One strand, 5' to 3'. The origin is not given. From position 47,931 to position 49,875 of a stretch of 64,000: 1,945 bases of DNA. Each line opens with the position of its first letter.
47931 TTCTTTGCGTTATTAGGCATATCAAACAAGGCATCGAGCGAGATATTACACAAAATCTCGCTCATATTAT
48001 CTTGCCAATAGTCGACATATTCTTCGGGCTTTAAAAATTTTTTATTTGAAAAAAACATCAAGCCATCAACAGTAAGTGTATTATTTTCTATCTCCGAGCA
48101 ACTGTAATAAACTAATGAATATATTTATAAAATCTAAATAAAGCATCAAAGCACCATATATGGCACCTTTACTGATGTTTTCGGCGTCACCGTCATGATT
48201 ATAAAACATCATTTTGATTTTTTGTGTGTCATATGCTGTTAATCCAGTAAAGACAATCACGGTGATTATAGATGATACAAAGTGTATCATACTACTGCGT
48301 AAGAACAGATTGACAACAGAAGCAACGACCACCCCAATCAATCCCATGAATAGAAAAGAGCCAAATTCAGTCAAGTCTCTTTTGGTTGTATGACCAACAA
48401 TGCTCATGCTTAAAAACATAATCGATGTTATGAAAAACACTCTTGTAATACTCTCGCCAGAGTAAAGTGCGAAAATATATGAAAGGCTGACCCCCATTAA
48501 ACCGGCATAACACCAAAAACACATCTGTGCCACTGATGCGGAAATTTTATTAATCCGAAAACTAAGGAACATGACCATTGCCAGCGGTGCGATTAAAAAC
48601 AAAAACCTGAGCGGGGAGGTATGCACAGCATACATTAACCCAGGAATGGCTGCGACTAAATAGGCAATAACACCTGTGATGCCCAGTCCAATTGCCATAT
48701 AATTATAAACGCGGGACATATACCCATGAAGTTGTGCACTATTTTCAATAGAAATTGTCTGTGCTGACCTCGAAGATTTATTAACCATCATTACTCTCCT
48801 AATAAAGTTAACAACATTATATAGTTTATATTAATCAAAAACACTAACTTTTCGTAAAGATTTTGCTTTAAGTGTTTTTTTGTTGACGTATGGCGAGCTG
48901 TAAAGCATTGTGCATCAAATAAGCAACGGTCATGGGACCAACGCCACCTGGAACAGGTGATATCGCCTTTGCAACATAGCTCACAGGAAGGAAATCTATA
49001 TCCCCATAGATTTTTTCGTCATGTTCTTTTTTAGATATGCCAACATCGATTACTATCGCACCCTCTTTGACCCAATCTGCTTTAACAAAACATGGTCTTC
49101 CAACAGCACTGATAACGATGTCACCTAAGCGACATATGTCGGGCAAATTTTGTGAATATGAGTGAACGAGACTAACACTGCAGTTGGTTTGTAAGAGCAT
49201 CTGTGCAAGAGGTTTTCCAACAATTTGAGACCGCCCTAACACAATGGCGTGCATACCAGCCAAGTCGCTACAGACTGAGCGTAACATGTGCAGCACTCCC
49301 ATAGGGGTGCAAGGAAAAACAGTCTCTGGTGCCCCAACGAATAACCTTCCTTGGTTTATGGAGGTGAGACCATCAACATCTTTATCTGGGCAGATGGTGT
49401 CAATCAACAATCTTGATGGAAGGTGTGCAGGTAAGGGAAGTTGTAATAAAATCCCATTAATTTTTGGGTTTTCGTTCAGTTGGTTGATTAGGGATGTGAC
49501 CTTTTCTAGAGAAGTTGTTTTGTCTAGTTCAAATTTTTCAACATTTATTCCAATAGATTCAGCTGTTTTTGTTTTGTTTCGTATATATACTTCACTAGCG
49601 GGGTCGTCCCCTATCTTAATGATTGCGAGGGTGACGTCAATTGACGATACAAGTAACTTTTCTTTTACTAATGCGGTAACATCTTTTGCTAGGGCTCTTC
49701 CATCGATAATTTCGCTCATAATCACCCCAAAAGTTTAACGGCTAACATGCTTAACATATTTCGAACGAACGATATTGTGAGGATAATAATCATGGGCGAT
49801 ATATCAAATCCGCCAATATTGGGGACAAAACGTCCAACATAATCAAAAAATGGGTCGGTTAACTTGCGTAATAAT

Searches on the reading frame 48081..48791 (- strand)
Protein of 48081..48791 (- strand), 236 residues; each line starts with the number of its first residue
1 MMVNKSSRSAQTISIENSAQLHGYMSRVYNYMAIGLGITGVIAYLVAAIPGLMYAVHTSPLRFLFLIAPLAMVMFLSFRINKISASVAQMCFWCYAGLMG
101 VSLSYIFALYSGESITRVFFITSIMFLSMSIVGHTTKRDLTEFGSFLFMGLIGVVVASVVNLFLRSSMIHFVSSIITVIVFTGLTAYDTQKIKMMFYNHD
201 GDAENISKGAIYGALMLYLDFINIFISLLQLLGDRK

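Call 20: search_protein_families(library=ncbifam, proteins=[window:48081-48791:-], max_evalue=0.001)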
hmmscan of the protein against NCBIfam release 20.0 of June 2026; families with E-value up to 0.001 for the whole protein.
window:48081-48791:- (236 aa): 2 families
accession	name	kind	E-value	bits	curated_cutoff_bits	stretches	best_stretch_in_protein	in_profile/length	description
NF007765.0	PRK10447.1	equivalog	1.3e-10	41.4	353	1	57-233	47-214/219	FtsH protease modulator YccA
NF045951.1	MAG0110_fam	subfamily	4e-10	39.3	98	1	14-232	4-235/237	MAG0110 family membrane protein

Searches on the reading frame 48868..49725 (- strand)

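Call 20: search_protein_families(library=ncbifam, proteins=[window:48868-49725:-], max_evalue=0.001)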
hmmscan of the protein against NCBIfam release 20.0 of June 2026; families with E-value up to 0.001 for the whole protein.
window:48868-49725:- (285 aa): 30 families (the best 25 are shown)
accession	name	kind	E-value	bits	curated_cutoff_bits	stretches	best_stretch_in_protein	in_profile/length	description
NF010785.0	PRK14188.1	subfamily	7.8e-101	336.9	396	1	3-283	2-291/297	bifunctional methylenetetrahydrofolate dehydrogenase/methenyltetrahydrofolate cyclohydrolase FolD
NF010790.0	PRK14194.1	equivalog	3.7e-94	315.3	508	1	4-283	4-287/301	bifunctional methylenetetrahydrofolate dehydrogenase/methenyltetrahydrofolate cyclohydrolase FolD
NF010784.0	PRK14187.1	equivalog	2.7e-93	312.3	486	1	3-282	2-288/300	bifunctional methylenetetrahydrofolate dehydrogenase/methenyltetrahydrofolate cyclohydrolase FolD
NF010783.0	PRK14186.1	equivalog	4.3e-88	295.2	333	1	3-282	1-286/297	bifunctional methylenetetrahydrofolate dehydrogenase/methenyltetrahydrofolate cyclohydrolase FolD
NF010776.0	PRK14179.1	equivalog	2.6e-87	292.5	445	1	3-283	1-283/284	bifunctional methylenetetrahydrofolate dehydrogenase/methenyltetrahydrofolate cyclohydrolase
NF008058.0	PRK10792.1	equivalog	4.7e-87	291.6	355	1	4-281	3-282/285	bifunctional methylenetetrahydrofolate dehydrogenase/methenyltetrahydrofolate cyclohydrolase FolD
NF010786.0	PRK14189.1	subfamily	2.8e-85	285.9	421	1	4-283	3-283/285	bifunctional methylenetetrahydrofolate dehydrogenase/methenyltetrahydrofolate cyclohydrolase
NF010787.0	PRK14191.1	equivalog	2.3e-84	282.9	423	1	5-284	2-283/285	bifunctional methylenetetrahydrofolate dehydrogenase/methenyltetrahydrofolate cyclohydrolase FolD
NF010770.0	PRK14173.1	equivalog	2.9e-82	276.1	411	1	5-284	4-284/287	bifunctional 5,10-methylene-tetrahydrofolate dehydrogenase/ 5,10-methylene-tetrahydrofolate cyclohydrolase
NF010781.0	PRK14184.1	equivalog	4.8e-82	275.3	438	1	6-276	3-278/286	bifunctional 5,10-methylene-tetrahydrofolate dehydrogenase/ 5,10-methylene-tetrahydrofolate cyclohydrolase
NF010766.0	PRK14169.1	equivalog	3.8e-81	272.7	450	1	3-282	1-281/283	bifunctional methylenetetrahydrofolate dehydrogenase/methenyltetrahydrofolate cyclohydrolase FolD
NF010778.0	PRK14181.1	equivalog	1.1e-80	271.1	503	1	7-276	3-280/287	bifunctional methylenetetrahydrofolate dehydrogenase/methenyltetrahydrofolate cyclohydrolase FolD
NF010773.0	PRK14176.1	equivalog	2.8e-80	269.8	437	1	4-278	8-283/287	bifunctional 5,10-methylene-tetrahydrofolate dehydrogenase/ 5,10-methylene-tetrahydrofolate cyclohydrolase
NF010775.0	PRK14178.1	equivalog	1e-79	267.7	465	1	6-281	2-274/279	bifunctional methylenetetrahydrofolate dehydrogenase/methenyltetrahydrofolate cyclohydrolase FolD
NF010769.0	PRK14172.1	equivalog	1.3e-79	267.3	392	1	3-274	1-273/278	bifunctional 5,10-methylene-tetrahydrofolate dehydrogenase/ 5,10-methylene-tetrahydrofolate cyclohydrolase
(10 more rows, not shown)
